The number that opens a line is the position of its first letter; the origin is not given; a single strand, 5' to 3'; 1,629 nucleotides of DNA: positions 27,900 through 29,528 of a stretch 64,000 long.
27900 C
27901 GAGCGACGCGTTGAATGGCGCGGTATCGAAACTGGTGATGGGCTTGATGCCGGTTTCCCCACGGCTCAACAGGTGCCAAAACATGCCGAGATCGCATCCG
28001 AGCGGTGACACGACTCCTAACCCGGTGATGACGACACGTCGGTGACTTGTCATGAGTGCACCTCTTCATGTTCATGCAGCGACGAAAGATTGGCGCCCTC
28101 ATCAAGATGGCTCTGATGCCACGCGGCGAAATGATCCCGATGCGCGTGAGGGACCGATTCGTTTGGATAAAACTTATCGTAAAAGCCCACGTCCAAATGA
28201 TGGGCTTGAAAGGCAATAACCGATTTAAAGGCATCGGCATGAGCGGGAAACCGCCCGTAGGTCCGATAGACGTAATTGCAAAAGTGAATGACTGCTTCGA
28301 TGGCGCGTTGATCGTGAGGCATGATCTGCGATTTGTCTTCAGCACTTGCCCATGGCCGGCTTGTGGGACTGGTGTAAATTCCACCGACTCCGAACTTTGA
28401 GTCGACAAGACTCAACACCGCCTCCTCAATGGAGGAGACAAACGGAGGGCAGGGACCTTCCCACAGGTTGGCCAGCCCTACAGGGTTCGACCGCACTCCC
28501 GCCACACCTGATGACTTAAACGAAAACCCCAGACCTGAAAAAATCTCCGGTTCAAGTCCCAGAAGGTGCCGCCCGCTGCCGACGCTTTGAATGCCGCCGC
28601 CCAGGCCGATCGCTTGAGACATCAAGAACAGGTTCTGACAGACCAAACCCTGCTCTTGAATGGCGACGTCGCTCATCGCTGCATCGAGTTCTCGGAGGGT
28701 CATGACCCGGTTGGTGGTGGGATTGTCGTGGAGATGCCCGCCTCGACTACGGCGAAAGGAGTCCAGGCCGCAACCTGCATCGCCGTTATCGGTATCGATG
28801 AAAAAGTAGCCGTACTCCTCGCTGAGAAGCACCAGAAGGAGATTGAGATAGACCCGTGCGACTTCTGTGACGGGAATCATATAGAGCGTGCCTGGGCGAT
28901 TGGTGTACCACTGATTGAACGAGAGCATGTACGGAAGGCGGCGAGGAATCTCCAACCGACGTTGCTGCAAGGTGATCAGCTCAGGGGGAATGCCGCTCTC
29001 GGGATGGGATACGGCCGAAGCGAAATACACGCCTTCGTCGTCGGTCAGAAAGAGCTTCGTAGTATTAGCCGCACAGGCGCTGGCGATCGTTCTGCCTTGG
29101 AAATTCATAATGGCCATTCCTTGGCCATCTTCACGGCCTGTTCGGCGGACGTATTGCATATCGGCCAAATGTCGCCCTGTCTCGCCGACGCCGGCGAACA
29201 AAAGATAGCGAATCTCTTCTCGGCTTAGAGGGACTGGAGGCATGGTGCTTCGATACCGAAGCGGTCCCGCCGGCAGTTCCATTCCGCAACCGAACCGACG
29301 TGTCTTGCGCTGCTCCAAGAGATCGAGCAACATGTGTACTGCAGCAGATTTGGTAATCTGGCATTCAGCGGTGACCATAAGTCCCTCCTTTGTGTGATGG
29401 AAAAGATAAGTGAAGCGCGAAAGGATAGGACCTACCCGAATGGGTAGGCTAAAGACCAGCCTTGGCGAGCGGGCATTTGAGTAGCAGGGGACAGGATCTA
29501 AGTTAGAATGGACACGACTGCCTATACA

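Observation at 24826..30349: LuxI-less operon (nitroreductase-fold protein, atypical ketosynthase, P450) bracketed by two QS-type LuxR regulators: candidate non-AHL signal or small-metabolite system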

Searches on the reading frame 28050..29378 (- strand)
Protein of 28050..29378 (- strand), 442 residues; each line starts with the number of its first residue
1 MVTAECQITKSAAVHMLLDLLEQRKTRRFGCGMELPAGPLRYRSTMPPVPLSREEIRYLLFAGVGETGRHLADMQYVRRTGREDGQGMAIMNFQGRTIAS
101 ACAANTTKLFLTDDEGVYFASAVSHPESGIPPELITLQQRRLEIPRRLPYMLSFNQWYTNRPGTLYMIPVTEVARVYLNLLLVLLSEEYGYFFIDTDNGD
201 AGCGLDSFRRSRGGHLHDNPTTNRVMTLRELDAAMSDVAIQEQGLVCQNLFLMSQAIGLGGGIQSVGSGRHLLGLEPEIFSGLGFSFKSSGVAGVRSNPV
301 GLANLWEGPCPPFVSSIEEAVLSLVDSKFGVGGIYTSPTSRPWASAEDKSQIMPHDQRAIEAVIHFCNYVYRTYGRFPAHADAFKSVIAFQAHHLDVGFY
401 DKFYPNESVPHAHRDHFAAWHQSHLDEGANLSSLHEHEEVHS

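Call 3: search_protein_families(library=pfam, proteins=[window:28050-29378:-], max_evalue=0.01)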
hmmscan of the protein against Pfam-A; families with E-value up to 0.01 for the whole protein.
window:28050-29378:- (442 aa): 0 families

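Call 6: search_protein_families(library=ncbifam, proteins=[window:28050-29378:-], max_evalue=0.1)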
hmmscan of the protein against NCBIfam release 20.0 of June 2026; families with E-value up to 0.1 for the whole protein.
window:28050-29378:- (442 aa): 0 families

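Call 7: search_solved_structures(query=window:28050-29378:-, max_evalue=10)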
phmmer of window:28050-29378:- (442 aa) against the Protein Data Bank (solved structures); distinct sequences matched with E-value up to 10: 0.
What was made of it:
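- Tried and rejected: Single-sequence PDB search with orfX: no hit (call 7).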

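Call 8: find_homologous_proteins(query=window:28050-29378:-, max_evalue=0.001)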
Query window:28050-29378:- (442 aa): 367 proteins with E <= 0.001 among 8000 candidates; the best 120 are listed.
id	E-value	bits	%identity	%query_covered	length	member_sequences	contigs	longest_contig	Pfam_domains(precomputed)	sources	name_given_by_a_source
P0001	1.9e-275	932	90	100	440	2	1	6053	-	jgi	jgi:hypothetical protein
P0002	2.6e-273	925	89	99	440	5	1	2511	-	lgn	-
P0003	3.8e-273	924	89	99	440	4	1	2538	-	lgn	-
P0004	7.3e-272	920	88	99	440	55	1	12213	-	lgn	-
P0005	3.1e-271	918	86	100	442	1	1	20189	-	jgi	-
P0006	6.5e-267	904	86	99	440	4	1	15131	-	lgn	-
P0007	3.2e-264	895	85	100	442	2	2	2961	-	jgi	jgi:hypothetical protein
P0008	2.3e-263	892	85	99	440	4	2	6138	-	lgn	-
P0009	7.3e-262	887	86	99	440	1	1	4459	-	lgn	-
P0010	4.2e-258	875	84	100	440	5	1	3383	-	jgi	jgi:hypothetical protein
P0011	9.0e-255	864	82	99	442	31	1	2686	-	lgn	-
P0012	1.5e-253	860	81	100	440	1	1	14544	-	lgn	-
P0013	1.4e-248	843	91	88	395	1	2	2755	-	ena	-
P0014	6.6e-248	841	81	99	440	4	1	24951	-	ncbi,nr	ncbi:MAG: hypothetical protein NTX84_12360 [Nitrospirae bacterium]|nr:hypothetical protein [Nitrospi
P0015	1.1e-247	840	80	100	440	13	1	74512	-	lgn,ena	-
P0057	5.5e-191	654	65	95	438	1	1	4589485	-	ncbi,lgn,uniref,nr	ncbi:hypothetical protein [Nitrospira moscoviensis]|uniref:Uncharacterized protein n=1 Tax=Nitrospir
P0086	5.9e-163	561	59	93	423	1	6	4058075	-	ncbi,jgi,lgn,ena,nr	ncbi:MAG: hypothetical protein KF814_09330 [Nitrospiraceae bacterium]|nr:hypothetical protein [Nitro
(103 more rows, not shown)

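Call 13: find_encoding_contigs(protein=P0057, flank=10000, max_places=2)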
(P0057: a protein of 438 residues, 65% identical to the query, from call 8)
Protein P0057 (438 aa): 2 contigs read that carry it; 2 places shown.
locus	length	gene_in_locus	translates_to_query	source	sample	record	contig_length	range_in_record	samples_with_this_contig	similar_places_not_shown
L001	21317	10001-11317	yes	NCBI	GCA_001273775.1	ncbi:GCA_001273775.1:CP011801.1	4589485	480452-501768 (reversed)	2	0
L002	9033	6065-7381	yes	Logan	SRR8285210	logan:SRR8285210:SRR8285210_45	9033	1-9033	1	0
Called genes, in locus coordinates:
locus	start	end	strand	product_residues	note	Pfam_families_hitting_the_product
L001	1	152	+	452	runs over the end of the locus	PF12822:ECF_trnsprt (weak)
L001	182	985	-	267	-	PF07238:PilZ, PF00072:Response_reg (weak)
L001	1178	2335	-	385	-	PF13398:Peptidase_M50B (weak), PF02163:Peptidase_M50, PF00571:CBS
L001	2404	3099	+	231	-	PF01522:Polysacc_deac_1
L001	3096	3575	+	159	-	PF00583:Acetyltransf_1, PF13673:Acetyltransf_10 (weak), PF13508:Acetyltransf_7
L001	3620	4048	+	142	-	PF00903:Glyoxalase, PF13468:Glyoxalase_3 (faint), PF13669:Glyoxalase_4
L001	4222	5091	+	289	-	PF01678:DAP_epimerase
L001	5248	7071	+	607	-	PF01541:GIY-YIG (weak), PF27096:UvrC_M, PF02151:UVR, PF22920:UvrC_RNaseH, PF08459:UvrC_RNaseH_dom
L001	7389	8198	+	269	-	PF00196:GerE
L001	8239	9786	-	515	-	PF00067:p450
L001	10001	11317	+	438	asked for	-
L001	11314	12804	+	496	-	PF00109:ketoacyl-synt, PF02801:Ketoacyl-synt_C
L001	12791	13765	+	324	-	PF03472:Autoind_bind, PF00196:GerE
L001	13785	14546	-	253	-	PF00765:Autoind_synth, PF21926:FeeM (weak)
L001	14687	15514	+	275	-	PF07730:HisKA_3, PF13581:HATPase_c_2 (weak), PF02518:HATPase_c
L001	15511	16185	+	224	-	PF00072:Response_reg, PF08281:Sigma70_r4_2 (weak), PF00196:GerE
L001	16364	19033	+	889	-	PF08447:PAS_3, PF00989:PAS, PF08448:PAS_4, PF13426:PAS_9, PF08447:PAS_3, PF00989:PAS, PF13426:PAS_9, PF00989:PAS, +11 more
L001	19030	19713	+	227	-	PF00072:Response_reg, PF00196:GerE, PF08281:Sigma70_r4_2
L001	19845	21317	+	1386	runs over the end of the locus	PF00989:PAS, PF08447:PAS_3, PF08448:PAS_4, PF13426:PAS_9, PF08447:PAS_3, PF00989:PAS, PF08448:PAS_4, PF13426:PAS_9, +8 more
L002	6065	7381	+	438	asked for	-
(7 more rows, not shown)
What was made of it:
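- In N. moscoviensis nmoR overlaps the 3' end of the KS gene (call 13).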

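Call 14: find_encoding_contigs(protein=P0086, flank=10000, max_places=2)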
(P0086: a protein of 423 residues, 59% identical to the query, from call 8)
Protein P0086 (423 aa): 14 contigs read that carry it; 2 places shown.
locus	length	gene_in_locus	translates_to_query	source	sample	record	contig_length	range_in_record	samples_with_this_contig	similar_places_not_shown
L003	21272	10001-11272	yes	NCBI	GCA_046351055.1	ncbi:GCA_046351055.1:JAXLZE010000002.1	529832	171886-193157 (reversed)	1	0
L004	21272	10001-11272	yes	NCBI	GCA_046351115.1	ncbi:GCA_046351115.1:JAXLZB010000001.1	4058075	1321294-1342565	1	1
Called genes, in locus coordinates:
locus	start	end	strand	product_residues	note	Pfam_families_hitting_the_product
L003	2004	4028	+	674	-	PF00989:PAS, PF08448:PAS_4, PF13426:PAS_9, PF08447:PAS_3, PF00989:PAS, PF08448:PAS_4, PF13426:PAS_9, PF08447:PAS_3, +6 more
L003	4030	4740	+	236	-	PF00072:Response_reg, PF00196:GerE, PF08281:Sigma70_r4_2 (weak), PF13384:HTH_23 (weak)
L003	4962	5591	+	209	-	-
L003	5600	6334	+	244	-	-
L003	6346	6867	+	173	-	-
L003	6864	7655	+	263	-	-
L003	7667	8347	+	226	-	PF01179:Cu_amine_oxid (weak)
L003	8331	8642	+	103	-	-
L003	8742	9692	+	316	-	PF03472:Autoind_bind, PF00196:GerE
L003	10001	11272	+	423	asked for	-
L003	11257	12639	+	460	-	PF00109:ketoacyl-synt, PF02801:Ketoacyl-synt_C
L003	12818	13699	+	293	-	PF03472:Autoind_bind, PF00196:GerE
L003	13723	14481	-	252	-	PF00765:Autoind_synth, PF21926:FeeM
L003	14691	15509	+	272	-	-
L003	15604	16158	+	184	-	PF00072:Response_reg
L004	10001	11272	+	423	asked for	-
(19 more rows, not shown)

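Call 18: find_related_loci(query=A1, collection=genome_contigs, flank=10000)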
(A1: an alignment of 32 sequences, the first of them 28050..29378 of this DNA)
Query A1 (442 aa) in genome_contigs; peptide patterns used: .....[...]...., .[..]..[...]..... (x = any residue, [..] = any of these).
600 stretches matched a pattern (row limit reached: there are more); 555 encode a relative of the query (tblastn E <= 1e-3); the best 80 are kept; 80 distinct loci.
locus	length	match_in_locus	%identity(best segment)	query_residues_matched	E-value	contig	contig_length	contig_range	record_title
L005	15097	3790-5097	89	1-436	0e+0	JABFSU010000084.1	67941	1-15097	MAG: Nitrospira sp. isolate WB-IL-20 seq_131, whole genome shotgun sequence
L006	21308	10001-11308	86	1-436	0e+0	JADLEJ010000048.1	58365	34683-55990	MAG: Nitrospira sp. isolate SJ32 c_000001051927, whole genome shotgun sequence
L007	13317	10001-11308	80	1-436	0e+0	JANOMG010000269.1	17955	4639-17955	MAG: Nitrospira sp. isolate VAR_45_metabat_136 VAR_45_k141_1926331, whole genome shotgun sequence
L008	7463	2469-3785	79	1-441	0e+0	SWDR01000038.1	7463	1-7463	MAG: Nitrospira sp. isolate RSF8 Nitrospira_sp_RSF8_38, whole genome shotgun sequence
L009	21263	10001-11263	69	1-421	0e+0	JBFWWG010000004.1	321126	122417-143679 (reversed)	MAG: Nitrospiraceae bacterium isolate CA_2019_TPBS_111 NODE_269_length_321126_cov_10.082396_TPBS, whole genome shotgun s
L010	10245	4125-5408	65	9-436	0e+0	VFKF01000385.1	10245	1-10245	MAG: Nitrospira sp. isolate Bin_54_10 c_000000502567, whole genome shotgun sequence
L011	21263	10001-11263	68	1-421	0e+0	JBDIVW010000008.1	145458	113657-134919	MAG: Nitrospiraceae bacterium isolate Bin_25 NODE_81_length_145458_cov_12.832376, whole genome shotgun sequence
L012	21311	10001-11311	62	1-436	0e+0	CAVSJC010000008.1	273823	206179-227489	MAG: uncultured Nitrospiraceae bacterium isolate MFD02360.bin.2.39 genome assembly, contig: contig_23841, whole genome s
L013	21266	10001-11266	65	11-430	0e+0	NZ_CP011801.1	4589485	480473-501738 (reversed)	Nitrospira moscoviensis strain NSP M-1 chromosome, complete genome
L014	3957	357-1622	64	1-422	0e+0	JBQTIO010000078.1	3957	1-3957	MAG: Nitrospiraceae bacterium isolate SAW316 c_000000059930, whole genome shotgun sequence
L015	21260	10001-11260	67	1-421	0e+0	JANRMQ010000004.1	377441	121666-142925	MAG: Nitrospira sp. isolate NOB03 NOB03_04, whole genome shotgun sequence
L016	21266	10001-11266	62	1-422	8e-180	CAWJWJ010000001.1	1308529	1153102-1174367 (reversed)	MAG: uncultured Nitrospiraceae bacterium isolate MFD01275.bin.1.1 genome assembly, contig: contig_11638, whole genome sh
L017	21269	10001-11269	61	1-423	4e-179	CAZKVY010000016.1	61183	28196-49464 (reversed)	MAG TPA_asm: uncultured Nitrospira sp. isolate SRP302895_co1_303 genome assembly, contig: NODE_868_length_61183_cov_39.8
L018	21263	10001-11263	60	1-421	5e-170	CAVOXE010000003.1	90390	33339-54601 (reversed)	MAG: Nitrospirota bacterium isolate MFD00392.bin.1.17 genome assembly, contig: contig_27152, whole genome shotgun sequen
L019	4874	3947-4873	82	1-310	7e-172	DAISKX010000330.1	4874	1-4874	MAG TPA_asm: Nitrospiraceae bacterium isolate CTOTU39261 NODE_3278_length_4874_cov_5.997302, whole genome shotgun sequen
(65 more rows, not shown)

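Call 19: predict_structure(alignment_id=A1)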
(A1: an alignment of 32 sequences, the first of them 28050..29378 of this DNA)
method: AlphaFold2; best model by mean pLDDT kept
length: 442 residues; sequences in the alignment: 32
mean_pLDDT: 72.4   pTM: 0.75
mean pLDDT of the five models: 72.4, 70.0, 62.6, 62.5, 59.9
residues with pLDDT >= 90: 80; 70-90: 207; 50-70: 69; < 50: 86
segments of 3 or more residues with pLDDT < 50: 1-10, 19-26, 68-103, 148-155, 342-344, 424-442
pLDDT, mean of each block of 10 residues (from residue 1): 32 50 55 76 86 92 67 39 33 33 68 93 85 92 64 53 88 86 84 92 88 69 81 82 82 86 72 68 80 79 84 89 87 67 52 81 95 88 72 88 80 82 47 31 24
secondary structure, 60 per line:
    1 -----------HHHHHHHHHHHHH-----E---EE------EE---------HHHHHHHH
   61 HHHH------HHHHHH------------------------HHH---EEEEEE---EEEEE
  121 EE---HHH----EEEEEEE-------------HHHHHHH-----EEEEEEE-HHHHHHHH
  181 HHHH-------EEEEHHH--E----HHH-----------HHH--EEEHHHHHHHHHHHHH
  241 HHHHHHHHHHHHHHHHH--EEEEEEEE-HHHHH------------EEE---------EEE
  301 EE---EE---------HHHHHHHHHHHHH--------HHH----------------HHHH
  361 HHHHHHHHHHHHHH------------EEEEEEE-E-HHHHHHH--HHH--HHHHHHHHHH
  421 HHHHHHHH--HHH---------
elements in order: H12-24 H53-64 H71-76 E107-112 E116-122 E133-139 H153-159 E165-171 H173-184 E192-195 E225-227 H228-257 E260-267 H269-273 E286-288 E298-302 H317-329 H357-374 E387-393 H397-403 H411-428

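Call 23: fold_search(model_id=the predicted structure, library=pdb)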
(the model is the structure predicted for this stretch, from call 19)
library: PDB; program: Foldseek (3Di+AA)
matches with E <= 10: 143; with E <= 0.001: 0
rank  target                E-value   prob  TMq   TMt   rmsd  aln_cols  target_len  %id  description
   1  3hj9_A                1.4e-02  0.99  0.23  0.43   8.4       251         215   15  Crystal structure of a putative nitroreductase (reut_a1228) from ralstonia eutropha jmp134 at 2.00 A resolution (released 2009-06-16)
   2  3hoi                  1.4e-02  0.99  0.22  0.46   9.1       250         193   12  Crystal structure of FMN-dependent nitroreductase BF3017 from Bacteroides fragilis NCTC 9343 (YP_212631.1) from Bacteroi (released 2009-06-23)
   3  3hj9_B                2.0e-02  0.98  0.22  0.42   9.0       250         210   15  Crystal structure of a putative nitroreductase (reut_a1228) from ralstonia eutropha jmp134 at 2.00 A resolution (released 2009-06-16)
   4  8cqs_A                4.0e-02  0.98  0.24  0.50   8.2       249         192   12  Flavin mononucleotide-dependent nitroreductase B.thetaiotaomicron (BT_0217) (released 2024-03-27)
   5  8cqs_B                4.4e-02  0.98  0.23  0.49   7.9       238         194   11  Flavin mononucleotide-dependent nitroreductase B.thetaiotaomicron (BT_0217) (released 2024-03-27)
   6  3eo7                  5.9e-02  0.80  0.22  0.20  12.5       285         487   12  Crystal structure of a putative nitroreductase (ava_2154) from anabaena variabilis atcc 29413 at 1.80 A resolution (released 2008-10-28)
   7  4qlx_A                2.7e-01  0.38  0.20  0.37  14.0       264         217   12  Crystal structure of CLA-ER with product binding (released 2015-02-25)
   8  3ge6_A                4.6e-01  0.28  0.22  0.42  11.8       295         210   12  CRYSTAL STRUCTURE OF A PUTATIVE NITROREDUCTASE IN COMPLEX WITH FMN (EXIG_2970) FROM EXIGUOBACTERIUM SIBIRICUM 255-15 A (released 2009-03-10)
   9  2b67_B                6.1e-01  0.20  0.13  0.26  10.2       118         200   16  Crystal structure of the Nitroreductase Family Protein from Streptococcus pneumoniae TIGR4 (released 2005-11-15)
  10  1rwz                  6.8e-01  0.08  0.06  0.11  12.1        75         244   11  Crystal Structure of Proliferating Cell Nuclear Antigen (PCNA) from A. fulgidus (released 2004-01-27)
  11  2b67_A                7.2e-01  0.20  0.19  0.38  12.5       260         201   10  Crystal structure of the Nitroreductase Family Protein from Streptococcus pneumoniae TIGR4 (released 2005-11-15)
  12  8uc3_A                8.5e-01  0.18  0.18  0.38  10.0       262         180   10  Cryo-EM structure of the AlbAB cyclodipeptide oxidase enzyme filament (released 2024-05-15)
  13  1itw_C                1.1e+00  0.02  0.09  0.06  19.9       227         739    8  Crystal structure of the monomeric isocitrate dehydrogenase in complex with isocitrate and Mn (released 2002-12-11)
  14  7s14_B                1.2e+00  0.15  0.21  0.38  14.0       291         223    8  Crystal structure of putative NAD(P)H-flavin oxidoreductase from Haemophilus influenzae 86-028NP (released 2021-10-06)
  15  7s14_D                1.4e+00  0.15  0.22  0.40  13.5       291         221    8  Crystal structure of putative NAD(P)H-flavin oxidoreductase from Haemophilus influenzae 86-028NP (released 2021-10-06)
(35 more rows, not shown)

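Call 35: search_protein_representatives(protein=window:28050-29378:-)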
Query: 442 residues. Proteins with E-value up to 0.001 (for the whole library): 928; up to 1e-10: 333; up to 1e-30: 75. The best 150 are listed.
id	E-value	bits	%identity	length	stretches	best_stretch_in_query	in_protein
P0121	4.3e-132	457.8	49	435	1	13-423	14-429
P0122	2.3e-90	320.3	45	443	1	19-421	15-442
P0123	1.0e-81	291.8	68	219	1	4-198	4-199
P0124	3.4e-72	260.4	40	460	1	14-416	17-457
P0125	3.3e-64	234.1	40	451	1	5-424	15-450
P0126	3.6e-64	234.0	37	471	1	16-423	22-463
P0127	2.4e-61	224.6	37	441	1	15-422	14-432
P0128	6.3e-61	223.3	37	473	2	12-264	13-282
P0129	2.4e-59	218.0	40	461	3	137-261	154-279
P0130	7.2e-59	216.5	39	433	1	12-422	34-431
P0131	1.1e-56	209.3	35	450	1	16-422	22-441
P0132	3.4e-56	207.7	43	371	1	135-422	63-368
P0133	6.4e-56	206.8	37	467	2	15-261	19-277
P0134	7.8e-56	206.5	38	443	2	135-422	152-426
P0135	1.4e-55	205.6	37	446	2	135-426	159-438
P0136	1.4e-54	202.3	36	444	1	17-411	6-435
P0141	1.9e-51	192.0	34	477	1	16-421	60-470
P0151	3.9e-47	177.8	36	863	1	12-414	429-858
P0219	2.3e-25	106.1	34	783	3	135-261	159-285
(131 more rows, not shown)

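Call 36: search_protein_families(library=pfam, proteins=[P0121, P0122, P0124, P0125, P0126, P0130, P0136, P0141, P0151, P0219], max_evalue=1)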
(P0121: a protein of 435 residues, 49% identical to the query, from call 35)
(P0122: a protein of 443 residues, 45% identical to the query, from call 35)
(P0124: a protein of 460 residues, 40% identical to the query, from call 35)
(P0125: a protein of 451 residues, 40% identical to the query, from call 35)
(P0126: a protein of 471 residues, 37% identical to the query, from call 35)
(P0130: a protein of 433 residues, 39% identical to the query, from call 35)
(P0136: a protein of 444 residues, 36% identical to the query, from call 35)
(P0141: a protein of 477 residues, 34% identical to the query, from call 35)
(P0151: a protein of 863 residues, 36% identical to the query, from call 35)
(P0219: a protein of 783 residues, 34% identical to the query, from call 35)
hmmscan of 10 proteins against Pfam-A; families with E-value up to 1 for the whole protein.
P0121 (435 aa): 1 family
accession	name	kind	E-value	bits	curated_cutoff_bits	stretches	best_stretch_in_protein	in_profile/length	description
PF00881.29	Nitroreductase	-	0.014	16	23.5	1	243-271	113-141/167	Nitroreductase family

P0122 (443 aa): 0 families

P0124 (460 aa): 0 families

P0125 (451 aa): 0 families

P0126 (471 aa): 1 family
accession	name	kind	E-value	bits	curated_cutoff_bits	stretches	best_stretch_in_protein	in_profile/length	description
PF00881.29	Nitroreductase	-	0.2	12.3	23.5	1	265-301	118-154/167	Nitroreductase family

P0130 (433 aa): 0 families

P0136 (444 aa): 1 family
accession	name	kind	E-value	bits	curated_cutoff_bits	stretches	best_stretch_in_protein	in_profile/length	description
PF06453.16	LT-IIB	-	0.098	13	25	1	95-123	58-87/122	Type II heat-labile enterotoxin , B subunit (LT-IIB)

P0141 (477 aa): 0 families

P0151 (863 aa): 3 families
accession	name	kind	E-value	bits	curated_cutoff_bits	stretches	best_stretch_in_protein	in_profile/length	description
PF09995.15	MPAB_Lcp_cat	-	7.9e-27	95.2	23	1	101-315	26-226/231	ER-bound oxygenase mpaB/B'/Rubber oxygenase, catalytic domain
PF00881.29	Nitroreductase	-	0.019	15.6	23.5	1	659-690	109-140/167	Nitroreductase family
PF04126.18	Cyclophil_like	-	0.021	15.1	27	1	487-516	63-92/120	Cyclophilin-like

P0219 (783 aa): 2 families
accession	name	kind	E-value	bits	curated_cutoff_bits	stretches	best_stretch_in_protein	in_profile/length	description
PF06314.16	ADC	-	2.9e-10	40.5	29.8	1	507-637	15-133/238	Acetoacetate decarboxylase (ADC)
PF09844.14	DUF2071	-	0.0099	16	27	1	514-636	6-128/212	Uncharacterized conserved protein (COG2071)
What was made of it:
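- On Nitroreductase superfamily: Three distant homologues give only subthreshold hits (12-16 bits against a cutoff of 23.5), all in the same helix-GLG region (call 36).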
